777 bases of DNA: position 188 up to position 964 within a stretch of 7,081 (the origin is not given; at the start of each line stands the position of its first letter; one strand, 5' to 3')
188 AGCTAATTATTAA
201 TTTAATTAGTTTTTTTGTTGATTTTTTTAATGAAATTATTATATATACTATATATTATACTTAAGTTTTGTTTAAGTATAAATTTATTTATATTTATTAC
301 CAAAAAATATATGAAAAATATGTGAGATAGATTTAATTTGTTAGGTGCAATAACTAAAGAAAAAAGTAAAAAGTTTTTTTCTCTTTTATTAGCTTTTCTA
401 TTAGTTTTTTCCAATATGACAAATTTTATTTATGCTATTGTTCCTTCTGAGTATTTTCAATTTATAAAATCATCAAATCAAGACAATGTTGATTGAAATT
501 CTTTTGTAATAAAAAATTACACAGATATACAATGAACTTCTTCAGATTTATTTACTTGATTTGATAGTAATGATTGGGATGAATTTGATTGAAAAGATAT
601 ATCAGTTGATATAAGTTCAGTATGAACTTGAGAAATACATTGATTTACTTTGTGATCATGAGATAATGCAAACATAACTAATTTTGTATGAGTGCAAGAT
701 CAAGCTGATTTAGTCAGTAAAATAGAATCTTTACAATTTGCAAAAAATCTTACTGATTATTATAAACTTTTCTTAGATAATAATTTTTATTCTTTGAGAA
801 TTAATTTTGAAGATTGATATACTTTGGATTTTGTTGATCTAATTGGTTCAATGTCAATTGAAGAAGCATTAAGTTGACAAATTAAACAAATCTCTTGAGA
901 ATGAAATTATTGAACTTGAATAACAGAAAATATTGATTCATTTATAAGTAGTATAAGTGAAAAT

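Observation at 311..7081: Giant secreted modular protein (over 2,257 aa, truncated): candidate cell-surface or host-attachment adhesin of a code-25 bacterium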

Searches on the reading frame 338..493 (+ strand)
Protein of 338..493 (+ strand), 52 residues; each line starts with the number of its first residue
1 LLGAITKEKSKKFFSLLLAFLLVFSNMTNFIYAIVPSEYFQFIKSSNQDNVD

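Call 55: find_encoding_contigs(protein=window:338-493:+, flank=10000)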
Protein seq(52 aa) (52 aa): no gene with exactly this product is on record in the collection.

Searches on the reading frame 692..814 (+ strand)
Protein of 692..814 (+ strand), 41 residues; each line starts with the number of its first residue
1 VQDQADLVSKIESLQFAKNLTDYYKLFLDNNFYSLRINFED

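Call 71: search_protein_representatives(alignment_id=A2)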
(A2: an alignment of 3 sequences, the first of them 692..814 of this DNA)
Query: 3 sequences, 41 profile positions. Proteins with E-value up to 0.001 (for the whole library): 10; up to 1e-10: 5; up to 1e-30: 1. The best 10 are listed.
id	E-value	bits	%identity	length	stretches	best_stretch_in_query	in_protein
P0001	2.8e-41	155.1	-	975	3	1-40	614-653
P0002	4.1e-28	113.0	-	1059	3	3-37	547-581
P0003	1.6e-23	98.3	-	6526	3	1-40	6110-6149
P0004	8.4e-14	67.2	-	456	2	2-41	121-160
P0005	8.3e-12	60.8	-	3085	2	9-38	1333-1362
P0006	1.4e-07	47.2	-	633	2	6-41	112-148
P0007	1.2e-05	41.1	-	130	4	23-37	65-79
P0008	1.2e-04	37.8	-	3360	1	5-39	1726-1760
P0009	4.8e-04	35.9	-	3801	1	2-39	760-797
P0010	7.3e-04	35.4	-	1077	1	6-41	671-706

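Call 73: list_cluster_members(proteins=[P0001, P0002, P0003, P0004, P0005, P0006, P0008, P0009, P0010])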
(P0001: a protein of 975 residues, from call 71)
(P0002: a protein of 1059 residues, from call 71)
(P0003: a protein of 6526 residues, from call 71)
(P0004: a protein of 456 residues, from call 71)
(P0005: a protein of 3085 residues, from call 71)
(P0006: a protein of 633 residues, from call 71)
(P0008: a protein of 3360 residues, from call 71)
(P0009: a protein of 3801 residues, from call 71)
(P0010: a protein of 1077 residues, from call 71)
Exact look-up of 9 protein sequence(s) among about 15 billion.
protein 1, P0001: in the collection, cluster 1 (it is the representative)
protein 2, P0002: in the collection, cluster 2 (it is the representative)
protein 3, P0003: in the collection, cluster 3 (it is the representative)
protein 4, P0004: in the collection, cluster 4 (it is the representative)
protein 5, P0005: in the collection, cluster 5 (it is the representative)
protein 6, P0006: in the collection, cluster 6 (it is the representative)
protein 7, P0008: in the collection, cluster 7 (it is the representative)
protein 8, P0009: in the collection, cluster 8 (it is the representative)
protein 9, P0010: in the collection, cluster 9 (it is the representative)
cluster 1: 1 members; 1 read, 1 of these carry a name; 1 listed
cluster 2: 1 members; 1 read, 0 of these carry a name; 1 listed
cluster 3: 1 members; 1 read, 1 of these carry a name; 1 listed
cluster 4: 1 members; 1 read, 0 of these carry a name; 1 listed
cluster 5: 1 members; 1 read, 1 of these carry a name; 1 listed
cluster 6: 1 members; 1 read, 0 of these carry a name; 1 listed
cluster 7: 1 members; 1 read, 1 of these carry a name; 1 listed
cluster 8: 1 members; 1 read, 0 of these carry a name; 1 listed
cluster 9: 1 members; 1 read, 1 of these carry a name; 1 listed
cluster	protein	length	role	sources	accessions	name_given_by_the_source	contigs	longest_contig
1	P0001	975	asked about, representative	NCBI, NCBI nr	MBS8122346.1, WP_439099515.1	hypothetical protein, partial [Candidatus Vampirococcus lugosii] | hypothetical protein [Candidatus Vampirococcus lugosii]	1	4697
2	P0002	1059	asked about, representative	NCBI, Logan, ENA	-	-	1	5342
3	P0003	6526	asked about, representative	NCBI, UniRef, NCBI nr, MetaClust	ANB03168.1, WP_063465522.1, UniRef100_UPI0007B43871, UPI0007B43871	hypothetical protein [Ectothiorhodospira sp. BSL-9] | hypothetical protein n=1 Tax=Ectothiorhodospira sp. BSL-9 TaxID=1442136 ... | status=active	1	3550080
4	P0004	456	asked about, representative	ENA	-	-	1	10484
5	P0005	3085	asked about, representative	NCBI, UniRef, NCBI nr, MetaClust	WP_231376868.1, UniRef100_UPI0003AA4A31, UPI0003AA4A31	Ig-like domain-containing protein [Thioalkalivibrio sp. AKL12] | Ig-like domain-containing protein n=1 Tax=Thioalkalivibrio sp. AKL12 TaxID=1158159 ... | status=active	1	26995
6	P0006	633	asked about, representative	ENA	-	-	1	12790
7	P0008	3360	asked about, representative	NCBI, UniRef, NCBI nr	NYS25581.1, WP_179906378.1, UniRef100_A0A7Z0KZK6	right-handed parallel beta-helix repeat-containing protein [Rhodobacteraceae bacterium ... | Right-handed parallel beta-helix repeat-containing protein n=1 Tax=Rhabdonatronobacter ... | right-handed parallel beta-helix repeat-containing protein [Rhabdonatronobacter ...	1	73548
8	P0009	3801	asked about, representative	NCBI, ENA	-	-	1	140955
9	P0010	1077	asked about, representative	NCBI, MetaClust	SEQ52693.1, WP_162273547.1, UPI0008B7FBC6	hypothetical protein SAMN05421693_1472, partial [Ectothiorhodospira magna] | status=active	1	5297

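Call 76: predict_structure(alignment_id=A2)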
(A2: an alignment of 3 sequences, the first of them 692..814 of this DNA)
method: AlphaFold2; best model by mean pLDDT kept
length: 41 residues; sequences in the alignment: 3
mean_pLDDT: 81.9   pTM: 0.46
mean pLDDT of the five models: 81.9, 79.7, 78.3, 72.5, 70.4
residues with pLDDT >= 90: 15; 70-90: 15; 50-70: 11; < 50: 0
segments of 3 or more residues with pLDDT < 50: none
pLDDT, mean of each block of 10 residues (from residue 1): 86 93 83 69 56
secondary structure, 60 per line:
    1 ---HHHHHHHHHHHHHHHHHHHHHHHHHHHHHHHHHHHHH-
elements in order: H4-40

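Call 78: search_protein_families(library=pfam, max_evalue=0.001, proteins=[P0001, P0002, P0004, P0005, P0006, P0010])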
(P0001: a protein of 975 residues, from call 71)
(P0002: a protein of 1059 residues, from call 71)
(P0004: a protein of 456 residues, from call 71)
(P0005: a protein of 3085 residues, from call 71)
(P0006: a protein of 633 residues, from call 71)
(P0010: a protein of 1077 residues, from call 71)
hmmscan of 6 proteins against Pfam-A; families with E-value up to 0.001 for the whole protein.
P0001 (975 aa): 3 families
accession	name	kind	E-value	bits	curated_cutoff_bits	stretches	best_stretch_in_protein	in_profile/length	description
PF13620.12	CarboxypepD_reg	-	3.8e-08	34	32.3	0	921-959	41-81/82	Carboxypeptidase regulatory-like domain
PF20608.4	Phage_tube_C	-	2.2e-07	31.5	24.1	0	771-799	52-79/82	Phage tail tube protein C-terminal domain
PF13715.12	CarbopepD_reg_2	-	6e-06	26.6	32.2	0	921-969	37-86/88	CarboxypepD_reg-like domain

P0002 (1059 aa): 0 families

P0004 (456 aa): 0 families

P0005 (3085 aa): 3 families
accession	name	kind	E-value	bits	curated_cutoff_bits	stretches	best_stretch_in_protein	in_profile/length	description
PF19077.6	Big_13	-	6.9e-23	81.5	27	2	197-274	26-102/102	Bacterial Ig-like domain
PF17936.7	Big_6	-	7.6e-22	77.8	27.6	3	193-268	8-79/83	Bacterial Ig domain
PF02494.22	HYR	-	0.0004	21.1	21.7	0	651-681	42-73/81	HYR domain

P0006 (633 aa): 0 families

P0010 (1077 aa): 0 families

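Call 84: find_encoding_contigs(protein=P0002, flank=10000, max_places=3)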
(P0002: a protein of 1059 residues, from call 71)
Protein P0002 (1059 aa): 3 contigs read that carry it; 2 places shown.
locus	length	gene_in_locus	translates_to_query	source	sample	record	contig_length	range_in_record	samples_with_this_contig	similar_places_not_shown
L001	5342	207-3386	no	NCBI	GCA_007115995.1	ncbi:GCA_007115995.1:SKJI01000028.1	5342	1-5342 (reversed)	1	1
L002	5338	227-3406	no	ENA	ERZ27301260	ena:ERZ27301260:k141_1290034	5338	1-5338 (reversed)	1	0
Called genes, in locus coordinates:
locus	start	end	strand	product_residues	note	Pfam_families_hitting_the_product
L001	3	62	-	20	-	?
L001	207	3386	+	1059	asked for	-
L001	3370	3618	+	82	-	-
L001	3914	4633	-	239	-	-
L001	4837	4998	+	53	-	-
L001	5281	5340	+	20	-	?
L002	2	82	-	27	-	?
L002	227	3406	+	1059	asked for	-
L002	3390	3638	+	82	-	-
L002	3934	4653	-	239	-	-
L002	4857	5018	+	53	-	-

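Call 85: find_encoding_contigs(protein=P0006, flank=10000, max_places=3)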
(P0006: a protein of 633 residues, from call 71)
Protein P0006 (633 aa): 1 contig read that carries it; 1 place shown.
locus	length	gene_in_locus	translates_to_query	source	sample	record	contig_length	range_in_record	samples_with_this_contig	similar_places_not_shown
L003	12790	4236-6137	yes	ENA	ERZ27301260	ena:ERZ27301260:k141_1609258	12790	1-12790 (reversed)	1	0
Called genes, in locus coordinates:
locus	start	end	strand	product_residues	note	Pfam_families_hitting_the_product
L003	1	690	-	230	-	?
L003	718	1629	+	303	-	PF18895:T4SS_pilin (weak)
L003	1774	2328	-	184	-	-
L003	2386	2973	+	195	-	PF04542:Sigma70_r2, PF08281:Sigma70_r4_2, PF04545:Sigma70_r4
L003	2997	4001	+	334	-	-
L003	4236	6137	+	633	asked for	-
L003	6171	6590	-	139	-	-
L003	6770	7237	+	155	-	-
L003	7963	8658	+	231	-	-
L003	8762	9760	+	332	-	-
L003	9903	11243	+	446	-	PF12389:Peptidase_M73, PF13229:Beta_helix (weak), PF05048:NosD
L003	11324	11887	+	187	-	-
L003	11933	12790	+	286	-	?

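Call 86: find_encoding_contigs(protein=P0004, flank=10000, max_places=3)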
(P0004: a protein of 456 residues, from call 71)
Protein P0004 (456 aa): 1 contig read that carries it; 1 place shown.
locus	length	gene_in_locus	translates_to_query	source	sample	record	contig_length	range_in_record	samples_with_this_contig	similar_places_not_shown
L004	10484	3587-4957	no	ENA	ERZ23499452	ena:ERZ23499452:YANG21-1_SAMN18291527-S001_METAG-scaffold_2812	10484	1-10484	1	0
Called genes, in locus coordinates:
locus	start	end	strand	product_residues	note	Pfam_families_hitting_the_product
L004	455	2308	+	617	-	PF13687:DUF4153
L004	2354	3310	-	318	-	PF00050:Kazal_1 (weak), PF07648:Kazal_2 (faint), PF00050:Kazal_1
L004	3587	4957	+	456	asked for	-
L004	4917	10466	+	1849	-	-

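Call 98: search_protein_families(library=ncbifam, max_evalue=0.001, proteins=[P0005, P0008, P0010])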
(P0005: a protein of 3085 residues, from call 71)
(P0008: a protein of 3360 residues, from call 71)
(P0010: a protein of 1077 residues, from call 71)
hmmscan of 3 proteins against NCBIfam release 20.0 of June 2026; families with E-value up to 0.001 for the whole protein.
P0005 (3085 aa): 5 families
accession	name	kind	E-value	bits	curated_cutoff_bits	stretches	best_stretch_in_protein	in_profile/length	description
NF033510.3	Ca_tandemer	repeat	9.3e-49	163.8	50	7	583-681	4-96/96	Ca2+-stabilized repeat-containing adhesin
NF012196.1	Ig_like_ice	domain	3e-12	46.3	50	2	565-625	2-62/108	Ig-like domain-containing protein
NF040520.1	Ig_like_BLP2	equivalog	3.7e-12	45.2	750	1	398-768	180-496/730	Ig-like repeat protein Blp2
NF047446.1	barrel_OmpL47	domain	3.8e-11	43.3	40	0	217-272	15-68/68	OmpL47-type beta-barrel domain-containing protein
NF047441.1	Lepto_OmpL47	equivalog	2.3e-09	37.4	250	0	149-283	208-330/336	multi-beta-barrel domain surface protein OmpL47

P0008 (3360 aa): 4 families
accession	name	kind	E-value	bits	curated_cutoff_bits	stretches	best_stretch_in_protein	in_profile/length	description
TIGR04247.1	NosD_copper_fam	subfamily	4.3e-51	173.7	300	7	997-1199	3-191/377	nitrous oxide reductase family maturation protein NosD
NF033943.0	RTX_toxin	subfamily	7.7e-18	64.1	1000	3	1547-1634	718-801/930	RTX family hemolysin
NF035945.1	Zn_serralysin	subfamily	1e-09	38.1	500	1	3155-3359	277-461/462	serralysin family metalloprotease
NF053766.1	ZapA_metallo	exception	2.8e-09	36.5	940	2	3156-3359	289-482/483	ZapA family metalloprotease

P0010 (1077 aa): 0 families

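Call 99: search_protein_families(library=pfam, max_evalue=0.001, proteins=[P0008, P0009])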
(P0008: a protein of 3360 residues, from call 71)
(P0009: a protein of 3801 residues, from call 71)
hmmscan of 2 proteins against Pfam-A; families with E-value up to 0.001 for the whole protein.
P0008 (3360 aa): 3 families
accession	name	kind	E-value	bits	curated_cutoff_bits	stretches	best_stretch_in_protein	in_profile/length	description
PF00353.25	HemolysinCabind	-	6.6e-30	103.1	23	6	2737-2771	2-36/36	RTX calcium-binding nonapeptide repeat (4 copies)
PF13229.12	Beta_helix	-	1.8e-28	99.6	25.9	3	751-921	2-146/158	Right handed beta helix region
PF05048.19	NosD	-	2.4e-11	43.9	23.6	1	805-906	59-147/212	Periplasmic copper-binding protein (NosD)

P0009 (3801 aa): 6 families
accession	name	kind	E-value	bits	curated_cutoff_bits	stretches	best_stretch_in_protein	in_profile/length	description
PF01442.23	Apolipoprotein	-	1.3e-08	35.2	90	1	1156-1324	31-187/190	Apolipoprotein A1/A4/E domain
PF16888.10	YwqH-like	-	8.7e-07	29.7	33.7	0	430-493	58-121/123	YwqH-like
PF00353.25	HemolysinCabind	-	2.5e-05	24.6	23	1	1640-1668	8-36/36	RTX calcium-binding nonapeptide repeat (4 copies)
PF12631.12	MnmE_helical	-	0.00012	22.7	40.1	0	506-948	14-190/211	MnmE helical domain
PF17078.10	SHE3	-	0.00038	20.7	30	0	871-919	136-184/228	SWI5-dependent HO expression protein 3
PF22783.1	BapA_N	-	0.00079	19.6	27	0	39-74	38-76/123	BapA, prefix-like domain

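Call 103: find_encoding_contigs(protein=P0001, flank=10000, max_places=4)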
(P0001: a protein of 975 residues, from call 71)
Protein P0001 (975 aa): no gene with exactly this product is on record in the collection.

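Call 107: find_encoding_contigs(protein=P0005, flank=10000, max_places=2)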
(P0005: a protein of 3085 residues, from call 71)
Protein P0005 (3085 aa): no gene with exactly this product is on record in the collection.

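Call 108: find_encoding_contigs(protein=P0009, flank=9000, max_places=2)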
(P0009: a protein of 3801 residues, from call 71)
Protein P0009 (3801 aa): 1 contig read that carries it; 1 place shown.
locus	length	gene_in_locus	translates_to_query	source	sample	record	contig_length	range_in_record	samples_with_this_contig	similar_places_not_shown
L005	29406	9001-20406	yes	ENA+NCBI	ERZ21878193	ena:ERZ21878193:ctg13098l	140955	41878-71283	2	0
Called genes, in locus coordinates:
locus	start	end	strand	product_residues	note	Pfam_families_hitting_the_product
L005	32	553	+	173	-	PF01584:CheW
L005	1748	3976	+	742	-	PF00497:SBP_bac_3 (faint), PF00989:PAS, PF08448:PAS_4, PF13426:PAS_9, PF02518:HATPase_c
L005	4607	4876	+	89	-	-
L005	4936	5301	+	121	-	PF00072:Response_reg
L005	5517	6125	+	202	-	-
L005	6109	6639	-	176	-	-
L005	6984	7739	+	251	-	PF00158:Sigma54_activat, PF14532:Sigma54_activ_2, PF25601:AAA_lid_14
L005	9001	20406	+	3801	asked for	PF01442:Apolipoprotein (faint), PF16888:YwqH-like (faint)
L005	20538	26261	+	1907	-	-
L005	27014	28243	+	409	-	PF13439:Glyco_transf_4 (faint), PF13692:Glyco_trans_1_4, PF00534:Glycos_transf_1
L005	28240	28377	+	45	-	-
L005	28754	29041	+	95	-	PF01541:GIY-YIG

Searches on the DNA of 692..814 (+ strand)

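Call 115: search_rna_families(sources=[L001, L004, L003], threshold=gathering)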
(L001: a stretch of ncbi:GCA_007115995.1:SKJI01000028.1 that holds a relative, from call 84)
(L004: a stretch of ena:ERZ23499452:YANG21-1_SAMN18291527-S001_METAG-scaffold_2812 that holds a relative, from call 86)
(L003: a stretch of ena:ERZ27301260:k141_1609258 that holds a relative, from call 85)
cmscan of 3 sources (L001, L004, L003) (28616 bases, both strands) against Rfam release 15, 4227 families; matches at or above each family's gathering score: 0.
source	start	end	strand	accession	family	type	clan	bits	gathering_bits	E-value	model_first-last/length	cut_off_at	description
